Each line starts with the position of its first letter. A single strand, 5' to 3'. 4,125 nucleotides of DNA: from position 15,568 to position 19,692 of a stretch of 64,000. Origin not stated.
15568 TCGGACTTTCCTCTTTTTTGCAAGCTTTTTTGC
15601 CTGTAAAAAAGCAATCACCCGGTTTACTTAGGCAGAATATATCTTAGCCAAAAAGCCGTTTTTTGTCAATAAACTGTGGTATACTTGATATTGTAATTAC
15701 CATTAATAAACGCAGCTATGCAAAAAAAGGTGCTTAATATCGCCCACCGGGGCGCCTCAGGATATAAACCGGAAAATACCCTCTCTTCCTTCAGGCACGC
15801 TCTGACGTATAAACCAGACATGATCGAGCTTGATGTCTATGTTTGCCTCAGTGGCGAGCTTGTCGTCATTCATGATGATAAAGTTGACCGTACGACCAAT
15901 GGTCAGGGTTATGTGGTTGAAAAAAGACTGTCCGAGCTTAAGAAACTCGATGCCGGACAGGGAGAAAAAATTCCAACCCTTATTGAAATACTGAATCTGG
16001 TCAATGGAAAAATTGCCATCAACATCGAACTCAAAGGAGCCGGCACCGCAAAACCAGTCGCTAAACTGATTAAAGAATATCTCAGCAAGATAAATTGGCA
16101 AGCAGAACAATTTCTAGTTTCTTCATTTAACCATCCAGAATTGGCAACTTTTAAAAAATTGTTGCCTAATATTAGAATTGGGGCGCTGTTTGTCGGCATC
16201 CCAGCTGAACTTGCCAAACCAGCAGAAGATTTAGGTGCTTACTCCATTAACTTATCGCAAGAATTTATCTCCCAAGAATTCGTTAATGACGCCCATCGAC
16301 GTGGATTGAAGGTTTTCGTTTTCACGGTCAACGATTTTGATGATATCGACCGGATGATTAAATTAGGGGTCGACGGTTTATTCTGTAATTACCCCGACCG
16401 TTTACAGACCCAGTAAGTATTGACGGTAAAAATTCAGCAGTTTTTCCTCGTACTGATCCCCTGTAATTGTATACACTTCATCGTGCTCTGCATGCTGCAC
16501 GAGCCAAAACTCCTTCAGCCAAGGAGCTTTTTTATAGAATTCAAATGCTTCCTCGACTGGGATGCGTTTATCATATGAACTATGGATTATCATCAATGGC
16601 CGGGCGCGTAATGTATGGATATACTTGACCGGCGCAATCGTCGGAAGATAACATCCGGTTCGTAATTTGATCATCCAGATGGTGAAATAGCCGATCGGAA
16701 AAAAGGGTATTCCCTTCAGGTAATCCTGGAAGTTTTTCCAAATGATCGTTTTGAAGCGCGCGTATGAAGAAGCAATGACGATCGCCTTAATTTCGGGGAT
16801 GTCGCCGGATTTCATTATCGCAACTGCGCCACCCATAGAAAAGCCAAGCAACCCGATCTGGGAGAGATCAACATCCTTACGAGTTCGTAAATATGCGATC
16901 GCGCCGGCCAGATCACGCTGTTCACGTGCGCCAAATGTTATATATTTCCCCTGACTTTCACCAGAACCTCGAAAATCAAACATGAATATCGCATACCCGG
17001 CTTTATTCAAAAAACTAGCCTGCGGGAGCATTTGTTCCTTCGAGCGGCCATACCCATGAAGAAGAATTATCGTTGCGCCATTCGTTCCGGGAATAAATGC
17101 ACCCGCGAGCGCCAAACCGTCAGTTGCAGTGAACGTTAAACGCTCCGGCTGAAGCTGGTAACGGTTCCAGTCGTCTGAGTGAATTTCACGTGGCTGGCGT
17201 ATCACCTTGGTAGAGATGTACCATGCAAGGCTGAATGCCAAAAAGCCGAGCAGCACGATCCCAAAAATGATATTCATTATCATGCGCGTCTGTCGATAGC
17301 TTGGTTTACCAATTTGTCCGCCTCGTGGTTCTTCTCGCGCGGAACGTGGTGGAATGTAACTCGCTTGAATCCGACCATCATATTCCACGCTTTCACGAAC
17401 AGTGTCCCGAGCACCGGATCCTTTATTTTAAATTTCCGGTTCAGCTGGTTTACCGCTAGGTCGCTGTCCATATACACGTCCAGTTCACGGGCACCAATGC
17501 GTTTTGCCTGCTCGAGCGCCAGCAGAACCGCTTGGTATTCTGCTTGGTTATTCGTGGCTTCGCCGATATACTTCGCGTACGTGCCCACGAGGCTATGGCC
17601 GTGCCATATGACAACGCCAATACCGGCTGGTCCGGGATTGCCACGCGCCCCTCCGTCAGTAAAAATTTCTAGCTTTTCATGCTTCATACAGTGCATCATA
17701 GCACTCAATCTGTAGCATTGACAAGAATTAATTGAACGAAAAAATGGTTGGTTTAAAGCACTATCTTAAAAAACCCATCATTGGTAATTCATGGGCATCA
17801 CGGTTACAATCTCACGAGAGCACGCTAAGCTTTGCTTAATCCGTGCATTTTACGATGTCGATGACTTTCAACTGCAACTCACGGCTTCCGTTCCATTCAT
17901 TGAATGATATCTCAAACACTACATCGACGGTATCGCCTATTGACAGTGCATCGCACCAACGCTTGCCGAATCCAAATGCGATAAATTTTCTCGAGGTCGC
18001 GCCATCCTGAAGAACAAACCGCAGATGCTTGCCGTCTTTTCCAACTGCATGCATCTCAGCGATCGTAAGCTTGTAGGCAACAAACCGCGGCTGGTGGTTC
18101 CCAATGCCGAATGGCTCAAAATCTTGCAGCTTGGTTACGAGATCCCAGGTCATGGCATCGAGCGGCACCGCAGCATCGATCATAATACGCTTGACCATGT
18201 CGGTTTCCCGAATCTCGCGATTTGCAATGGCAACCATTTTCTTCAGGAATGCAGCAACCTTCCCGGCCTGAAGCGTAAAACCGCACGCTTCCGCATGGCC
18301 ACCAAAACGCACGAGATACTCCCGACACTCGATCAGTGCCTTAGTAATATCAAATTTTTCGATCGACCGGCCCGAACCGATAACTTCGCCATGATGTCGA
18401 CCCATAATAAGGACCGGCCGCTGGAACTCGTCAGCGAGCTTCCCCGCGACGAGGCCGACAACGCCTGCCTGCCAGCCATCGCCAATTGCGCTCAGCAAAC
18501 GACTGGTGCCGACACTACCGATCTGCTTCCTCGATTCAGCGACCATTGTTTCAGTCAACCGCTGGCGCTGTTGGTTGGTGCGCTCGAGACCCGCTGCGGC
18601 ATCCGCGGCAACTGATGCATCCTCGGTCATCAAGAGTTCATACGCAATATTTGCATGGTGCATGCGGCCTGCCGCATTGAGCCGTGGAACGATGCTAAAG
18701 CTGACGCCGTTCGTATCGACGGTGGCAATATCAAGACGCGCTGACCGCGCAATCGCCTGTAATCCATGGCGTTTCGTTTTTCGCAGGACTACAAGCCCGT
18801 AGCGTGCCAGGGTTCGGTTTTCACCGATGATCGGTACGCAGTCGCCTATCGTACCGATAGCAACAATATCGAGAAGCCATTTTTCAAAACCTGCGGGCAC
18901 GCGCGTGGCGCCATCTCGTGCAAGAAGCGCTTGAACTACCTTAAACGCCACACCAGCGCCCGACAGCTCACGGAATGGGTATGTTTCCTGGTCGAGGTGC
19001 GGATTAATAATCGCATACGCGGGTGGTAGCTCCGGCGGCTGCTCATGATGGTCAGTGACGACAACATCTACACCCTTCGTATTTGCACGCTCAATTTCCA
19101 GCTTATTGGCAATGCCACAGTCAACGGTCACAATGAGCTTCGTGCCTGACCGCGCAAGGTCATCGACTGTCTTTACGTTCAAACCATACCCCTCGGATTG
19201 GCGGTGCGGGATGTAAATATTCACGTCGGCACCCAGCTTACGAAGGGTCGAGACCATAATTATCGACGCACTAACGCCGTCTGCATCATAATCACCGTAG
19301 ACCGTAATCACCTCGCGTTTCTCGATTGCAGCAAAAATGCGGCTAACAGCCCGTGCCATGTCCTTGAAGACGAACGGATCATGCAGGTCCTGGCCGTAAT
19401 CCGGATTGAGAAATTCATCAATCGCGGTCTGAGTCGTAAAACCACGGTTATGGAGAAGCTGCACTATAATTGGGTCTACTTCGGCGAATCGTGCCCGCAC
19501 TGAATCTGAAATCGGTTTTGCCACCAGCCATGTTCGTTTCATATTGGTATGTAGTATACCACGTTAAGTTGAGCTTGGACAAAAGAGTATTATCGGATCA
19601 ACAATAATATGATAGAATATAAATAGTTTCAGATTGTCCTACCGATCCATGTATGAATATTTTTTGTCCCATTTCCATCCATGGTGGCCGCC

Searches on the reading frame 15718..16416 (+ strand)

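Call 49: search_protein_families(library=pfam, proteins=[window:15718-16416:+], max_evalue=0.0001)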
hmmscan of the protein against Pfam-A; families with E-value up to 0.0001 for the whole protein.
window:15718-16416:+ (232 aa): 1 family
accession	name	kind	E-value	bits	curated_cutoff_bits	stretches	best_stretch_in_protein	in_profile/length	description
PF03009.23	GDPD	-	3.6e-45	155.4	23.6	1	10-227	1-243/244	Glycerophosphoryl diester phosphodiesterase family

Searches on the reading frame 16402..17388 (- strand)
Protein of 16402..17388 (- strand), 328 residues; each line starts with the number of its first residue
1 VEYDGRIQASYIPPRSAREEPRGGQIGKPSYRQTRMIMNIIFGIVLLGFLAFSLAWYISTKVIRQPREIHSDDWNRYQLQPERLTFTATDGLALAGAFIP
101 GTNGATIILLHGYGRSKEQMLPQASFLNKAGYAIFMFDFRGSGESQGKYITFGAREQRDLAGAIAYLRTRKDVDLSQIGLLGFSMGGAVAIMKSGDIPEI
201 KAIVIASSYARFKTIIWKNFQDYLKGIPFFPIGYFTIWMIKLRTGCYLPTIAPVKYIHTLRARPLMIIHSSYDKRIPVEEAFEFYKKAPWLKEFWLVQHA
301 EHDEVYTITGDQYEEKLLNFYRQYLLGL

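Call 49: search_protein_families(library=pfam, proteins=[window:16402-17388:-], max_evalue=0.0001)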
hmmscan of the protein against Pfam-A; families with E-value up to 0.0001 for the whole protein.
window:16402-17388:- (328 aa): 8 families
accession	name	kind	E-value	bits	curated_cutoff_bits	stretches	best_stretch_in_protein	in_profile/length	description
PF12146.15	Hydrolase_4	-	3e-16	59.9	27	1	105-213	5-114/239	Serine aminopeptidase, S33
PF00561.26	Abhydrolase_1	-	4.6e-15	56.4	25.8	1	106-227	2-127/245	alpha/beta hydrolase fold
PF00326.27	Peptidase_S9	-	1.1e-11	45.1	22.6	1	123-287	6-169/213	Prolyl oligopeptidase family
PF02129.25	Peptidase_S15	-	3.9e-11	43.6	23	1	117-218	38-139/262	X-Pro dipeptidyl-peptidase (S15 family)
PF12697.13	Abhydrolase_6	-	2.1e-09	38.8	26.3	1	107-234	1-100/217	Alpha/beta hydrolase family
PF20434.5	BD-FAE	-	3.3e-08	33.7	26.8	0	107-193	16-106/215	BD-FAE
PF02230.22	Abhydrolase_2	-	3.1e-05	24.3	23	0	171-214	100-143/217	Phospholipase/Carboxylesterase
PF01738.24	DLH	-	5.3e-05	23.3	21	1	157-205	78-126/217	Dienelactone hydrolase family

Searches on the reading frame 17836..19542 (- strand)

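Call 49: search_protein_families(library=pfam, proteins=[window:17836-19542:-], max_evalue=0.0001)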
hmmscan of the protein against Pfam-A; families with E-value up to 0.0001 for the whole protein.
window:17836-19542:- (568 aa): 3 families
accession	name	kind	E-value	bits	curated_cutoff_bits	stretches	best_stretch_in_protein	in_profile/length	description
PF17768.7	RecJ_OB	-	1.1e-28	99.9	27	1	455-562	1-107/107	RecJ OB domain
PF01368.27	DHH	-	3.8e-27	95.5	28.1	1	79-231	2-125/125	DHH family, N-terminal domain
PF02272.25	DHHA1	-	1.2e-12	48.6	25.9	1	350-439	6-99/102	DHHA1 domain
